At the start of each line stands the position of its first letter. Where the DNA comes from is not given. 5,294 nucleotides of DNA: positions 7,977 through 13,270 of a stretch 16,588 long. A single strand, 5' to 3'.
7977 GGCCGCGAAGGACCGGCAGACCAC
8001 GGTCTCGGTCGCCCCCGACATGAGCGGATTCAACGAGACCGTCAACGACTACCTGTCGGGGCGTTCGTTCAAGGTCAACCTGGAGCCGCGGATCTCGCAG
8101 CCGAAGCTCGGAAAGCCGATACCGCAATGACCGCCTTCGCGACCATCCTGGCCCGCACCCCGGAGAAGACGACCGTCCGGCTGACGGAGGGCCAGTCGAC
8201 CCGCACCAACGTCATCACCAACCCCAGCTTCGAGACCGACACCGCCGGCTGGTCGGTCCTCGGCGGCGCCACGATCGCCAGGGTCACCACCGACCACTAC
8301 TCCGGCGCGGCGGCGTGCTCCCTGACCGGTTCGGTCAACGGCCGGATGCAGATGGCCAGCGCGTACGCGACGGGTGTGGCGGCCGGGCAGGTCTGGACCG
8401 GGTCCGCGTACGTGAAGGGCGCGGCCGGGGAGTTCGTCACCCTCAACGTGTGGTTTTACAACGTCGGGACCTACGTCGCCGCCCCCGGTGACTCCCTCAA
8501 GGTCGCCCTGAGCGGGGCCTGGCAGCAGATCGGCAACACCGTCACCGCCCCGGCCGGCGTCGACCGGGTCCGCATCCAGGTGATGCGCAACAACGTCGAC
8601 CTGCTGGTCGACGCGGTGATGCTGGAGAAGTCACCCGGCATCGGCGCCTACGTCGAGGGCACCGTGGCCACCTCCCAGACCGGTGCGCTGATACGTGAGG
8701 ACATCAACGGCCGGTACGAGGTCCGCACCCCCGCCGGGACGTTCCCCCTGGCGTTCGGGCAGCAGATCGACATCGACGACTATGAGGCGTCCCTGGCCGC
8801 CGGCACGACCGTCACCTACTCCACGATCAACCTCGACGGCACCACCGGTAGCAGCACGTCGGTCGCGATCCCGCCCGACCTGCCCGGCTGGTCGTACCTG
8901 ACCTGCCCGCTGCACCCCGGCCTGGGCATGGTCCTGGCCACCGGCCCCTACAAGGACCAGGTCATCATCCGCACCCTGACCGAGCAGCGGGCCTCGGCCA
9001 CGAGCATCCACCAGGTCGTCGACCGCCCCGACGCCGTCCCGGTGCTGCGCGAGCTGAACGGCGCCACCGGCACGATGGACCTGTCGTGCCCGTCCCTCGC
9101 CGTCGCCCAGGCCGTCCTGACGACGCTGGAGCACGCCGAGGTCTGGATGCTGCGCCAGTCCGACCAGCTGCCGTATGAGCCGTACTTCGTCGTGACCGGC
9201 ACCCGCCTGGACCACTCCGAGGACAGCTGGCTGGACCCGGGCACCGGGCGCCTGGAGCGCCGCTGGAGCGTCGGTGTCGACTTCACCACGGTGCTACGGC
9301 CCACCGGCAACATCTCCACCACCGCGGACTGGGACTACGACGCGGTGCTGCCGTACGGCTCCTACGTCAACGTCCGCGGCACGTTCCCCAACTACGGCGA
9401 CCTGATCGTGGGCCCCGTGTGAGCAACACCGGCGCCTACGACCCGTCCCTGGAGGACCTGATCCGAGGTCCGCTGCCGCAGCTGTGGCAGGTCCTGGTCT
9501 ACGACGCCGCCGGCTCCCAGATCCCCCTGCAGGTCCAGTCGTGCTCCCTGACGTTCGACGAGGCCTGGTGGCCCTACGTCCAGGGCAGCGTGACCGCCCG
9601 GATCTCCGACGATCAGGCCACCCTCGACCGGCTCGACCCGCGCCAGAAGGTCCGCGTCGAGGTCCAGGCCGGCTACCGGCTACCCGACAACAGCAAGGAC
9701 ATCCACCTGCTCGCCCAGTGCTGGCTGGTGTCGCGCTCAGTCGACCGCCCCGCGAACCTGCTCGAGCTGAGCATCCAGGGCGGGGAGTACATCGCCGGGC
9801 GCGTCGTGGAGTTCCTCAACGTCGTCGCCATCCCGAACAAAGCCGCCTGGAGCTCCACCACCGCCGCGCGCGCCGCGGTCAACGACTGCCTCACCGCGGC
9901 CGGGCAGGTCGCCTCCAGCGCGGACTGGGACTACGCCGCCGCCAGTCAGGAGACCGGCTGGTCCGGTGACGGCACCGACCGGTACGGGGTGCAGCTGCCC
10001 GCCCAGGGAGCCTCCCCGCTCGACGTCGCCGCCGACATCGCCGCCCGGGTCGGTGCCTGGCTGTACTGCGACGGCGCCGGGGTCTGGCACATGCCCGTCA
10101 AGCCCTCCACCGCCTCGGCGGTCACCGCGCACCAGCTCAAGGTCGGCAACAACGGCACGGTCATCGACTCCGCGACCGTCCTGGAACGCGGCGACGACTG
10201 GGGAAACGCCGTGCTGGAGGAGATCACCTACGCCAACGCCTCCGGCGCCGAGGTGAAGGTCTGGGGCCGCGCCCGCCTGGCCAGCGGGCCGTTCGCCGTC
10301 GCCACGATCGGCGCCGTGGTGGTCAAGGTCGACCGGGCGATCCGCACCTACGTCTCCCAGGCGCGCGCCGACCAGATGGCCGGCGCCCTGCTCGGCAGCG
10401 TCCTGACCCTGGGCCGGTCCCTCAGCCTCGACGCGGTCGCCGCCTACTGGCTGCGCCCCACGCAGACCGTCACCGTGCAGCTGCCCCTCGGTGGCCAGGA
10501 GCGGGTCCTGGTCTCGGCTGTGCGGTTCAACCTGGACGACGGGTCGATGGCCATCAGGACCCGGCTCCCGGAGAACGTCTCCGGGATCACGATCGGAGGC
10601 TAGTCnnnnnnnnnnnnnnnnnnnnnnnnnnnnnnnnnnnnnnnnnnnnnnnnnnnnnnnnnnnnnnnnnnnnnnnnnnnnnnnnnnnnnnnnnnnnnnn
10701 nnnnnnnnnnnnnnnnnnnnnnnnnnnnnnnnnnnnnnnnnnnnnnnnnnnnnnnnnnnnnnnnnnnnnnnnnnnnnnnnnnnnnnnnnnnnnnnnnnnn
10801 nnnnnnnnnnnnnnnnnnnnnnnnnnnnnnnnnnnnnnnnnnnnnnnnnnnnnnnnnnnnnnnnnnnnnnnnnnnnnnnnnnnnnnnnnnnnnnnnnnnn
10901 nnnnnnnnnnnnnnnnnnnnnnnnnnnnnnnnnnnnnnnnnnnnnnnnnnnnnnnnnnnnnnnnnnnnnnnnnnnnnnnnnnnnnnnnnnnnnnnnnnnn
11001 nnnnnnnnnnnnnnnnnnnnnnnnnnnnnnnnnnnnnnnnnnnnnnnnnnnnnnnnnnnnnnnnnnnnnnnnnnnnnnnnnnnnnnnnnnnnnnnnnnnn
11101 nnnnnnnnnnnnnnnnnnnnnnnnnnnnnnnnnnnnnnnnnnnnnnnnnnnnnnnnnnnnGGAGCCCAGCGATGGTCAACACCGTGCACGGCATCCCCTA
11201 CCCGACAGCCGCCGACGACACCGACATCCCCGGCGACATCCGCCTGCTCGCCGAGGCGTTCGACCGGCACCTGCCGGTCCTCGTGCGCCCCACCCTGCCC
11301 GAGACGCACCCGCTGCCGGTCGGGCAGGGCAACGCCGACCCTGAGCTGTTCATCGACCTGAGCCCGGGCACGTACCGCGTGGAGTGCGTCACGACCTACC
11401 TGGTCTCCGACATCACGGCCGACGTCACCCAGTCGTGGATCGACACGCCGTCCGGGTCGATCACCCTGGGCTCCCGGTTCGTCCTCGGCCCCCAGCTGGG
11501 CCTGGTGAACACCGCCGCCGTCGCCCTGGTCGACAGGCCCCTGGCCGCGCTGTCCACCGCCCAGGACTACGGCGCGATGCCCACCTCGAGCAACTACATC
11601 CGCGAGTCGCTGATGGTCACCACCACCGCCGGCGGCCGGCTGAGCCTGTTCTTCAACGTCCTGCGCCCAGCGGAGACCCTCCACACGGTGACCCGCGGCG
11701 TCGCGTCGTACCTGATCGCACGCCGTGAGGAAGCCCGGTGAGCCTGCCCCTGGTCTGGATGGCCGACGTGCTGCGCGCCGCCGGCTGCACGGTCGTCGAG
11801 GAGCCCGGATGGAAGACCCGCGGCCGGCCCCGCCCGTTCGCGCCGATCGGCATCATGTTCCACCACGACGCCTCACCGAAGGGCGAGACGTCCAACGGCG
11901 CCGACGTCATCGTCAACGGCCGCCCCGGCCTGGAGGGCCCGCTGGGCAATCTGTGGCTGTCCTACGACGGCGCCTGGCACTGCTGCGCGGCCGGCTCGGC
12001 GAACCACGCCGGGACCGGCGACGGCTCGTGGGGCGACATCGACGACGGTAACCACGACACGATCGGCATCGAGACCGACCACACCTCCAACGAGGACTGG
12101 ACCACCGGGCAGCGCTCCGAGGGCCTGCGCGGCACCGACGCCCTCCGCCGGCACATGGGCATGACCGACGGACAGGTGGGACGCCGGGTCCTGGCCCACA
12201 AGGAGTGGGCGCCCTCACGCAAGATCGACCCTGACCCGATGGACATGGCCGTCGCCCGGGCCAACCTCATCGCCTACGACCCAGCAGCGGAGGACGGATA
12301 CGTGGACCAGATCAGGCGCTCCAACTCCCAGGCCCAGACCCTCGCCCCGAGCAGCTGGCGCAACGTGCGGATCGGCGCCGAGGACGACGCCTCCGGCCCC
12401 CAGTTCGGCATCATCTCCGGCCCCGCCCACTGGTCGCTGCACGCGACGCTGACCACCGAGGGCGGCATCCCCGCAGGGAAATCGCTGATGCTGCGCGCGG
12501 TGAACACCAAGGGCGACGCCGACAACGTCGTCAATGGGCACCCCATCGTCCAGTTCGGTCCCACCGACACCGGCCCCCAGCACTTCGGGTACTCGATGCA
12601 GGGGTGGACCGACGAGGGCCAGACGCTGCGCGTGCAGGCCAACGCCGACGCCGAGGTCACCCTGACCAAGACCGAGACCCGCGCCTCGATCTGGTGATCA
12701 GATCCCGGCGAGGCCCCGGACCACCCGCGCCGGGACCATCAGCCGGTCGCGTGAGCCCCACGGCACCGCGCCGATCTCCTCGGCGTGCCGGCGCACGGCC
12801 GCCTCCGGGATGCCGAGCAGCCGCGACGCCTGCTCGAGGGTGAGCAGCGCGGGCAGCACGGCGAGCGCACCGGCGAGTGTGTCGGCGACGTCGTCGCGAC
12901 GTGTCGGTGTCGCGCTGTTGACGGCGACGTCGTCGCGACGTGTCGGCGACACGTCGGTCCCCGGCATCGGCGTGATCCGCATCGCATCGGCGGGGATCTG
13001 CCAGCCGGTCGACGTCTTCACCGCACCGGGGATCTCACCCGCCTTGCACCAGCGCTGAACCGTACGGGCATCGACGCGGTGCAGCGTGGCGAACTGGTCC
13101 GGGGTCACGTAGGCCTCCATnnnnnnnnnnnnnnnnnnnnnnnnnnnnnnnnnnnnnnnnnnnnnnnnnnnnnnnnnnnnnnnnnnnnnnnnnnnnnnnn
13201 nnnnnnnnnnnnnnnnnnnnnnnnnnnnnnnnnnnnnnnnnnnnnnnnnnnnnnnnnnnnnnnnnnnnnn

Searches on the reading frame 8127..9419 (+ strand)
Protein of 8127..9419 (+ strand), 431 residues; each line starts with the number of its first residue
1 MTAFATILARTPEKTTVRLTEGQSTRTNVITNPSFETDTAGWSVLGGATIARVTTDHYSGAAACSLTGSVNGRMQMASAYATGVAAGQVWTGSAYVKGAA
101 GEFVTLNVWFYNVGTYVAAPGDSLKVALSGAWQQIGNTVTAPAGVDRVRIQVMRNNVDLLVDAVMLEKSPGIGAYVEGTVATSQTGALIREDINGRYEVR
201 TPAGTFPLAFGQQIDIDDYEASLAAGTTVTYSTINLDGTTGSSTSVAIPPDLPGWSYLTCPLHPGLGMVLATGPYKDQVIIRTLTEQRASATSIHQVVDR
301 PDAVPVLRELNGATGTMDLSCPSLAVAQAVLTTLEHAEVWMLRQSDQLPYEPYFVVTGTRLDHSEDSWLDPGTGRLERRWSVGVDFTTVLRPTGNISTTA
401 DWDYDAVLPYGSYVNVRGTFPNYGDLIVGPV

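Call 32: search_protein_families(library=phrogs, proteins=[window:8127-9419:+], max_evalue=0.001)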
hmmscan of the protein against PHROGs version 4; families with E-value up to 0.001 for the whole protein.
window:8127-9419:+ (431 aa): 1 family
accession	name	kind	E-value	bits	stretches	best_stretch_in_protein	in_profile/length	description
phrog_11445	-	tail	0.00024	19.1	1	28-147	899-1032/2001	minor tail protein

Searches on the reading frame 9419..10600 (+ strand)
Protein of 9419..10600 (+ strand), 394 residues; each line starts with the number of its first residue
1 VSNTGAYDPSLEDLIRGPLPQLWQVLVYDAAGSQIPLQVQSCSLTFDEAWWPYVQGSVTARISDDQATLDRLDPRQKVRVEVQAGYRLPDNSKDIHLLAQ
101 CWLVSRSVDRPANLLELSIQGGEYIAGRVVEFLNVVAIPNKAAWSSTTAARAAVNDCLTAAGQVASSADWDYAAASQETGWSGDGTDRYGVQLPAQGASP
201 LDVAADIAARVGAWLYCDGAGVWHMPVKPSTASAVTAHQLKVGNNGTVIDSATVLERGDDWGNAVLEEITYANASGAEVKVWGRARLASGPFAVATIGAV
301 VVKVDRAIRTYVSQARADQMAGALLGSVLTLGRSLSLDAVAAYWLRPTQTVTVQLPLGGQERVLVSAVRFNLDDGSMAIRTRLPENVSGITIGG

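Call 32: search_protein_families(library=phrogs, proteins=[window:9419-10600:+], max_evalue=0.001)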
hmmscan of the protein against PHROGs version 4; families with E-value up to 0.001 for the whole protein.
window:9419-10600:+ (394 aa): 1 family
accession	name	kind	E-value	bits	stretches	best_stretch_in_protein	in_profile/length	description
phrog_1887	-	tail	1.4e-11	45.1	1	145-382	430-652/670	tail protein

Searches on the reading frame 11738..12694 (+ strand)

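Call 32: search_protein_families(library=phrogs, proteins=[window:11738-12694:+], max_evalue=0.001)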
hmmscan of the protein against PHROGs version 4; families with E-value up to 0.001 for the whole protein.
window:11738-12694:+ (319 aa): 2 families
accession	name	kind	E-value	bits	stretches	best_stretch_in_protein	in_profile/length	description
phrog_880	-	lysis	1.3e-31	111.5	1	7-176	163-330/435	endolysin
phrog_2998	-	lysis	5.7e-12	46.9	1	6-181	96-299/485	endolysin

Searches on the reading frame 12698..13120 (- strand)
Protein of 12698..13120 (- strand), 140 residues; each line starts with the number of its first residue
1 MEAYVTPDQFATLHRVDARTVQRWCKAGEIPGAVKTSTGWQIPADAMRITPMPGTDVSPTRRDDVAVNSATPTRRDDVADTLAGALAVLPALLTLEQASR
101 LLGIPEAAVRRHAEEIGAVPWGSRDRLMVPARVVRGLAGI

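Call 16: search_protein_families(library=pfam, proteins=[window:12698-13120:-], max_evalue=0.01)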
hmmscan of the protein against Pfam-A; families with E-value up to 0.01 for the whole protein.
window:12698-13120:- (140 aa): 5 families
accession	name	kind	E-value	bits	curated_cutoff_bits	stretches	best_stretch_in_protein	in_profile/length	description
PF12728.13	HTH_17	-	1.9e-11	44.4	27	1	4-46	1-42/51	Helix-turn-helix domain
PF00376.29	MerR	-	0.0002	21.5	28.2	0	7-39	2-34/38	MerR family regulatory protein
PF20432.4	Xre-like-HTH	-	0.00092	19.9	25.8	0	93-112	24-44/63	Antitoxin Xre-like helix-turn-helix domain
PF13384.12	HTH_23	-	0.0019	18.4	24.6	0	92-111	17-36/50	Homeodomain-like domain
PF13411.12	MerR_1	-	0.0032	18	21.6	0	6-39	2-34/69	MerR HTH family regulatory protein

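Call 33: search_protein_families(library=phrogs, proteins=[window:12701-13120:-], max_evalue=0.001)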
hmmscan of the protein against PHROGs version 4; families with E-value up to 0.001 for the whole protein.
window:12701-13120:- (140 aa): 9 families
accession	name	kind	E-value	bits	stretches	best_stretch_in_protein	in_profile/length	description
phrog_22141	-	DNA, RNA and nucleotide metabolism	9e-23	81.9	1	2-139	35-166/166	DNA binding protein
phrog_10045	-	DNA, RNA and nucleotide metabolism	8.4e-12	45.8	1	3-45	19-61/74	HTH DNA binding protein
phrog_66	-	integration and excision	1.1e-07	32.9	1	3-45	92-134/412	excisionase and transcriptional regulator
phrog_6401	-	DNA, RNA and nucleotide metabolism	1.3e-07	32.4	1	4-45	9-50/64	DNA binding protein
phrog_57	-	head and packaging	2.1e-05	25.4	1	1-42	9-50/199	terminase small subunit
phrog_629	-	integration and excision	5.5e-05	24.1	1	1-55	1-60/82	excisionase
phrog_575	-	integration and excision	0.00017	22.6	0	2-33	11-42/71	Cox-like excisionase and repressor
phrog_2907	-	integration and excision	0.0003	22.2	0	2-33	4-35/117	excisionase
phrog_1763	-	DNA, RNA and nucleotide metabolism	0.00079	20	0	6-30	8-32/60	HTH DNA binding protein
